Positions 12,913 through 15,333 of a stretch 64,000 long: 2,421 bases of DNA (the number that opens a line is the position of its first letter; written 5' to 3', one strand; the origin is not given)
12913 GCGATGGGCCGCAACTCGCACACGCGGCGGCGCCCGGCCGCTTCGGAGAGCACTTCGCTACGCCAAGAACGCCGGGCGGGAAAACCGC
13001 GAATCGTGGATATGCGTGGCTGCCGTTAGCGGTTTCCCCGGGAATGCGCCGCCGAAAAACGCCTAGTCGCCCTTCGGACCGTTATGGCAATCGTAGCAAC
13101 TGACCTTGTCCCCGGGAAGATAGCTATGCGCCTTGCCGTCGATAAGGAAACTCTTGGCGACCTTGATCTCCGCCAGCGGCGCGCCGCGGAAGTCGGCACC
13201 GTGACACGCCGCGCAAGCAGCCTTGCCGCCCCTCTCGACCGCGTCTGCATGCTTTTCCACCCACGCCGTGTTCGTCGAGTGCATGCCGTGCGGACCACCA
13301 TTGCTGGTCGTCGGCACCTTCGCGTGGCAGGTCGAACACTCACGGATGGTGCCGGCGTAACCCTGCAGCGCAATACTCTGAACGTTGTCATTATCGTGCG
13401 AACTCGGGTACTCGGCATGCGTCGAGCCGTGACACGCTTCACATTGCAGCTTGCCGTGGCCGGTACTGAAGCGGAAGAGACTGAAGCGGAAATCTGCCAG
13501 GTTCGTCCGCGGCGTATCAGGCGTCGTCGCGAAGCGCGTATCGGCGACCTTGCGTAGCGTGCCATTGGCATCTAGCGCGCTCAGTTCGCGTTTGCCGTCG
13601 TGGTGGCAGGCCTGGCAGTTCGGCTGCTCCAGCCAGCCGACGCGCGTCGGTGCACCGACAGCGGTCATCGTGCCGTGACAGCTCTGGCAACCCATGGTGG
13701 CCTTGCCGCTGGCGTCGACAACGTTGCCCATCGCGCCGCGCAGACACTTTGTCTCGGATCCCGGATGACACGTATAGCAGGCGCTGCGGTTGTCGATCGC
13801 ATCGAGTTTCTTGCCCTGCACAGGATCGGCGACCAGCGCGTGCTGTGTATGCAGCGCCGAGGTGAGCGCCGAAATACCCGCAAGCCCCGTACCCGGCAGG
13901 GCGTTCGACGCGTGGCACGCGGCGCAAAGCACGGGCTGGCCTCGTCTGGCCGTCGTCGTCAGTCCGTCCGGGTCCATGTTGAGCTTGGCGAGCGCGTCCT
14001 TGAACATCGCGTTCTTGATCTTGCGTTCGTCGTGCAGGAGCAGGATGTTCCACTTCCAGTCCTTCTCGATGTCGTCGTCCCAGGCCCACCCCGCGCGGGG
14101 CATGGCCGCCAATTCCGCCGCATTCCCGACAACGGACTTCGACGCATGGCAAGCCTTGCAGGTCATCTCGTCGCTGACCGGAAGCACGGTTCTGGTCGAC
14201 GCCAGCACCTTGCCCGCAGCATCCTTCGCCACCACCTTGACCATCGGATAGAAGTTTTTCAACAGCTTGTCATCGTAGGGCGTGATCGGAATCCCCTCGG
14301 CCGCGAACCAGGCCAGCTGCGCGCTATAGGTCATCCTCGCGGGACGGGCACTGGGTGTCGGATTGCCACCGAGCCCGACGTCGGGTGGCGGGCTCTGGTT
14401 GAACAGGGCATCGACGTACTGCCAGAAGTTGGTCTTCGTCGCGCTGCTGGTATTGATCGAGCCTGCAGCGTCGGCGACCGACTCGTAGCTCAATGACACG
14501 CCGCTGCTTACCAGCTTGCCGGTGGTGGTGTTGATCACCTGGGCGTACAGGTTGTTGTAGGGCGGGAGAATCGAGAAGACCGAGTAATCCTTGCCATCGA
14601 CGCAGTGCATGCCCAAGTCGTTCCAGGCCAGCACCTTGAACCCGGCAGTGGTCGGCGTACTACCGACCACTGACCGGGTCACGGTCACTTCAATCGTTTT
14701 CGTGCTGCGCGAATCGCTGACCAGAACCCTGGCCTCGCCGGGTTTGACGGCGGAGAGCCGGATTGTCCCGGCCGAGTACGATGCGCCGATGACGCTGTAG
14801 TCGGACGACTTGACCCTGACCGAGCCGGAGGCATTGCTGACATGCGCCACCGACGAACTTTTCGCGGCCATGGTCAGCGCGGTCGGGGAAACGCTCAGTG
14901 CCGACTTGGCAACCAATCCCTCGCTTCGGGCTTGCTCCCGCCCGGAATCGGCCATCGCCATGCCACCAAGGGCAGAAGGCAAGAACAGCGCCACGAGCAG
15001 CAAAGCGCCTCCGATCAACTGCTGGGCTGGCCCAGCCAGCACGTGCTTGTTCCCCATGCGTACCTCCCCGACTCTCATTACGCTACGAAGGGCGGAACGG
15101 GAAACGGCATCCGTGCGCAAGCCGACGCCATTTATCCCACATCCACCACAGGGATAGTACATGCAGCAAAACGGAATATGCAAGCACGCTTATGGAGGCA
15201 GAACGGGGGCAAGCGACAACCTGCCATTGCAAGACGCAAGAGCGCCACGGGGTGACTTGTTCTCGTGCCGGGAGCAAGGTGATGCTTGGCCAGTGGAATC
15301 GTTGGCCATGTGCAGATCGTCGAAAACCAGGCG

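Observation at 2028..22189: Candidate undescribed system: atypical T2SS/pseudopilus + nine-heme Ig-cytochrome + c-di-GMP-riboswitch-controlled subtilase + PEP-CTERM/PrsT in one surface-export block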

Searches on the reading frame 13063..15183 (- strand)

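Call 4: search_protein_families(library=pfam, proteins=[window:13063-15183:-], max_evalue=0.01)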
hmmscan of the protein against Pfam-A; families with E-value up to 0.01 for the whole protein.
window:13063-15183:- (706 aa): 4 families
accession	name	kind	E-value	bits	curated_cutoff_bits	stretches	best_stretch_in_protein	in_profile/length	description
PF22113.1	Mtrc-MtrF_II-IV_dom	-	1.4e-11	44.7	30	2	498-664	8-166/176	Outer membrane cytochrome MtrC/MtrF-like, domains II/IV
PF14522.11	Cytochrome_C7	-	1.4e-10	41.3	24.8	2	465-528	12-67/67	Cytochrome c7 and related cytochrome c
PF14537.11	Cytochrom_c3_2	-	1.3e-05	26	25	0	495-531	5-37/79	Cytochrome c3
PF08875.16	DUF1833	-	0.0045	17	21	0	399-461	30-92/150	Domain of unknown function (DUF1833)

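Call 6: search_protein_families(library=ncbifam, proteins=[window:13063-15183:-], max_evalue=0.01)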
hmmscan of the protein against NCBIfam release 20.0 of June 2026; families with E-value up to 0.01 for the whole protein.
window:13063-15183:- (706 aa): 1 family
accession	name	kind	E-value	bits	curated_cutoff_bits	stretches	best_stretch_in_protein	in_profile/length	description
TIGR03507.1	decahem_SO1788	subfamily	0.0014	17.2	209.3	0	337-474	574-661/672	OmcA/MtrC family decaheme c-type cytochrome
